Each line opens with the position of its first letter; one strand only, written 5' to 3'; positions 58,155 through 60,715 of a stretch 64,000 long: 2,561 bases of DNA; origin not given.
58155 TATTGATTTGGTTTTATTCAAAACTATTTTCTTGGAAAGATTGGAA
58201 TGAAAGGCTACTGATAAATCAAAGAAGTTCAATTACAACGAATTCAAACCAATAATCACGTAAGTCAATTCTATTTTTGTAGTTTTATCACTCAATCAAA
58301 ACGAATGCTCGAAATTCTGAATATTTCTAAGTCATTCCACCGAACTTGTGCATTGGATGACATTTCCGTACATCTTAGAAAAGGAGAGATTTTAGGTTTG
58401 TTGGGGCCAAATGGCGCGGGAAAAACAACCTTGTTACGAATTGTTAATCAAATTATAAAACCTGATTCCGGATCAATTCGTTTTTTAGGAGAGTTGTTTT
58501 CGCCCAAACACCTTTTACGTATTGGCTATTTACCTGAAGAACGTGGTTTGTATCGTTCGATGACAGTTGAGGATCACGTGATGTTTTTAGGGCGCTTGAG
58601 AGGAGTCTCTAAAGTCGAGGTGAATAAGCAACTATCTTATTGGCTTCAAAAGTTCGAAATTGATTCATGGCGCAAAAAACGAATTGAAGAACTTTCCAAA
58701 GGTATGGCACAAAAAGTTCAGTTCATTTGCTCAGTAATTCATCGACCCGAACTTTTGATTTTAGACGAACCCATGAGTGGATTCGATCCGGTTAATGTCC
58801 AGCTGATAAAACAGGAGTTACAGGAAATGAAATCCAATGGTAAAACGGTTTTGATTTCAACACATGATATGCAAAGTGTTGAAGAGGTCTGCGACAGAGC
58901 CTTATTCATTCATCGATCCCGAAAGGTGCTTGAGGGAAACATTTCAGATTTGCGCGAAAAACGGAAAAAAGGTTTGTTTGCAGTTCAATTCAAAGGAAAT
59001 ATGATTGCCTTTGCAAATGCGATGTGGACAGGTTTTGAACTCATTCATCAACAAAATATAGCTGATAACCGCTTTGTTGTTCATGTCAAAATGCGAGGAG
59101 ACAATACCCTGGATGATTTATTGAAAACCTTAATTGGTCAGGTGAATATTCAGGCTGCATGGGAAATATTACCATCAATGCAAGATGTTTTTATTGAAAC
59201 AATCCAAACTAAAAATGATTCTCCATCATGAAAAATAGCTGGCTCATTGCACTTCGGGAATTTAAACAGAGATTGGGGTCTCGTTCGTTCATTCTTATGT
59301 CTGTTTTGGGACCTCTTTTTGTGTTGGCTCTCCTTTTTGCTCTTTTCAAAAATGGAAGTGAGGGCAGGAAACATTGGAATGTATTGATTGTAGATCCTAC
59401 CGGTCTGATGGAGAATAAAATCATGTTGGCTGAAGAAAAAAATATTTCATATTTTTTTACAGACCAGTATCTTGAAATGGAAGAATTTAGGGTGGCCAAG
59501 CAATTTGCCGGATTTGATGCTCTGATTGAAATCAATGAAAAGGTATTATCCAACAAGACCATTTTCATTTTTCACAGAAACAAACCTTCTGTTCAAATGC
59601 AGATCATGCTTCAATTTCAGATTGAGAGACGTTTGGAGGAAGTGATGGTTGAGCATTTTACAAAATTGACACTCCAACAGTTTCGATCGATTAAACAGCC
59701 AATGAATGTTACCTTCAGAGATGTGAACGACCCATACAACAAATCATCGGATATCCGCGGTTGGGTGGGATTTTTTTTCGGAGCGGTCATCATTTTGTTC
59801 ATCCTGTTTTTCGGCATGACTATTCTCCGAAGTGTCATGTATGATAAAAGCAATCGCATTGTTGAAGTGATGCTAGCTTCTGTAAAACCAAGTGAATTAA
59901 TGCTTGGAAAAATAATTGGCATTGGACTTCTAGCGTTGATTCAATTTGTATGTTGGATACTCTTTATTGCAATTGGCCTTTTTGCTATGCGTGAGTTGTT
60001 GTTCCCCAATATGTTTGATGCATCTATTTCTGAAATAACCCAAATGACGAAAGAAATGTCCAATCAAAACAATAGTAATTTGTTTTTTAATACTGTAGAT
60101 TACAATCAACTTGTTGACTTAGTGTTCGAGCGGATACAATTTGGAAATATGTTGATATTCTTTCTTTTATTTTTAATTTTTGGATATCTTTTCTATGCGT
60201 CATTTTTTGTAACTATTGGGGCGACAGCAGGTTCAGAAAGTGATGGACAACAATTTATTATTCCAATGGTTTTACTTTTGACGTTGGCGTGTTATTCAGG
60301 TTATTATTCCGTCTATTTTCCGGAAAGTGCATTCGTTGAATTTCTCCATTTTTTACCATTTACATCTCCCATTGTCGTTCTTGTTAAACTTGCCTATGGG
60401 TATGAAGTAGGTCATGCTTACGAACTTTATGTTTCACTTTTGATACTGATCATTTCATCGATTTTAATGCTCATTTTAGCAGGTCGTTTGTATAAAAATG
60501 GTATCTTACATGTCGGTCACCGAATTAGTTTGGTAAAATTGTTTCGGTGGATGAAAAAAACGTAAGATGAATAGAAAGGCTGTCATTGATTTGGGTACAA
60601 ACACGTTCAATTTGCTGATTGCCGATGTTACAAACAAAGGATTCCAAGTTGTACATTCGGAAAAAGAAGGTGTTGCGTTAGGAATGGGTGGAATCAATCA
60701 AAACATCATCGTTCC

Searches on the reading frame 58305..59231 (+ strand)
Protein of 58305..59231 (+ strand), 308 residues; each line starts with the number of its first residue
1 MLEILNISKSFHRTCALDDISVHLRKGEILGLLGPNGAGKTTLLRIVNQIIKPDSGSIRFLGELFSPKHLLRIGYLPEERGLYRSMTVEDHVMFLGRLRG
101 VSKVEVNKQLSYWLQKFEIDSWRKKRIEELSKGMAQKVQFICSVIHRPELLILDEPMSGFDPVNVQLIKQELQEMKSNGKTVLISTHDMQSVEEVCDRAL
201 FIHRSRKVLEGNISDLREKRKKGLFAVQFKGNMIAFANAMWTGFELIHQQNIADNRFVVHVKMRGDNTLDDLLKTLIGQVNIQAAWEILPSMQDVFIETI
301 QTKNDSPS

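Call 42: search_protein_families(library=pfam, proteins=[window:58305-59231:+], max_evalue=0.0001)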
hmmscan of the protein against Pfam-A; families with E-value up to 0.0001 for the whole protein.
window:58305-59231:+ (308 aa): 3 families
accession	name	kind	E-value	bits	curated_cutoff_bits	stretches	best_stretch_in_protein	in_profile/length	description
PF00005.33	ABC_tran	-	7.9e-30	104.7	25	1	17-157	1-136/137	ABC transporter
PF13304.12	AAA_21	-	6e-13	49.9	27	1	127-190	235-301/304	AAA domain, putative AbiEii toxin, Type IV TA system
PF13732.12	DrrA1-3_C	-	4e-08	34.3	27.4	1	211-299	1-80/81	ATP-binding protein DrrA1-3-like, C-terminal domain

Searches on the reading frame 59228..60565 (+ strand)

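Call 42: search_protein_families(library=pfam, proteins=[window:59228-60565:+], max_evalue=0.0001)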
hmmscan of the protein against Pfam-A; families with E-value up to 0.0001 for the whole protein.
window:59228-60565:+ (445 aa): 2 families
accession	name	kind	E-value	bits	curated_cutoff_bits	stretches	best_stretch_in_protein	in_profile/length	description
PF12698.13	ABC2_membrane_3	-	3.7e-40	138.5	31.6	1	19-418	1-345/347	ABC-2 family transporter protein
PF12679.13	ABC2_membrane_2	-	8e-06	25.7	27.2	1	5-423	1-279/283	ABC-2 family transporter protein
